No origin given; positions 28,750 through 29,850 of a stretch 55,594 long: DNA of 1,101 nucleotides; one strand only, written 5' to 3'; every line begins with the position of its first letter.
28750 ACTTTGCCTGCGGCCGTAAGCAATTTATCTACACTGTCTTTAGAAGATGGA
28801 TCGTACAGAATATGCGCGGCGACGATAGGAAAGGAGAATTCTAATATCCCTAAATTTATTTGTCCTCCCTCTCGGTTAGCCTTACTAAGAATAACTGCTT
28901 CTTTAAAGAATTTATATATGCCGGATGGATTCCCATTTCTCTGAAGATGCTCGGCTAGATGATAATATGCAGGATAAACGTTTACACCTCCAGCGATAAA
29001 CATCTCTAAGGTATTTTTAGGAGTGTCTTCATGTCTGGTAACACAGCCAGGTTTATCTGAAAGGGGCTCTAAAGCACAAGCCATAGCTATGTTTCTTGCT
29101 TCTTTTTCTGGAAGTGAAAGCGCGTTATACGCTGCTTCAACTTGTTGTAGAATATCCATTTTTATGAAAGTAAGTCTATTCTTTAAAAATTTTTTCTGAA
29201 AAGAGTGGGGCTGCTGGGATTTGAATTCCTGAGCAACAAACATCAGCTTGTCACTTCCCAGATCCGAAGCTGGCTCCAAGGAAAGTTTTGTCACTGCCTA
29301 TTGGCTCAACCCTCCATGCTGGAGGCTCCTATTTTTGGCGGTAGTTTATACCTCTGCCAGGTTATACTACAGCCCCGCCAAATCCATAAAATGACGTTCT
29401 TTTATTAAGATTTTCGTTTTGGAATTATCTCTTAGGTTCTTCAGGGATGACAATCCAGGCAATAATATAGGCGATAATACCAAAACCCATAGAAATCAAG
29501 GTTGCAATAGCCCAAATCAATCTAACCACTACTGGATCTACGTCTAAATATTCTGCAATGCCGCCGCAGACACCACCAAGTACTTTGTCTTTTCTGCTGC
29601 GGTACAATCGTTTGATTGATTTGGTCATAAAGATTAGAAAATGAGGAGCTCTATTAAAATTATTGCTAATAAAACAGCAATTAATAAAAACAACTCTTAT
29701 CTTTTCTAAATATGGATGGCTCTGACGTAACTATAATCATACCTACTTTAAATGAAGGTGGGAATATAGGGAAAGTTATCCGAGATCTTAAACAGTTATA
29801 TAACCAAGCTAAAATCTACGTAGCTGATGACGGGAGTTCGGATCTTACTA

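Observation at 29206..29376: Hidden tRNA-Trp with three BHB introns (D arm, anticodon loop, T arm)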

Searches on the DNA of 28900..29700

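Call 5: search_rna_families(source=window, start=28900, end=29700, threshold=evalue, max_evalue=10, show_alignments=3)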
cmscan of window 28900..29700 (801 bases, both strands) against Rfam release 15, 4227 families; matches with E-value up to 10: 1.
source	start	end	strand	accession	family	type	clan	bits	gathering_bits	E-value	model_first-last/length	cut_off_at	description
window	28924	28956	-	RF01962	RMST_1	Gene; lncRNA;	-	15.5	40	0.58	1-61/61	no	Rhabdomyosarcoma 2 associated transcript conserved region 1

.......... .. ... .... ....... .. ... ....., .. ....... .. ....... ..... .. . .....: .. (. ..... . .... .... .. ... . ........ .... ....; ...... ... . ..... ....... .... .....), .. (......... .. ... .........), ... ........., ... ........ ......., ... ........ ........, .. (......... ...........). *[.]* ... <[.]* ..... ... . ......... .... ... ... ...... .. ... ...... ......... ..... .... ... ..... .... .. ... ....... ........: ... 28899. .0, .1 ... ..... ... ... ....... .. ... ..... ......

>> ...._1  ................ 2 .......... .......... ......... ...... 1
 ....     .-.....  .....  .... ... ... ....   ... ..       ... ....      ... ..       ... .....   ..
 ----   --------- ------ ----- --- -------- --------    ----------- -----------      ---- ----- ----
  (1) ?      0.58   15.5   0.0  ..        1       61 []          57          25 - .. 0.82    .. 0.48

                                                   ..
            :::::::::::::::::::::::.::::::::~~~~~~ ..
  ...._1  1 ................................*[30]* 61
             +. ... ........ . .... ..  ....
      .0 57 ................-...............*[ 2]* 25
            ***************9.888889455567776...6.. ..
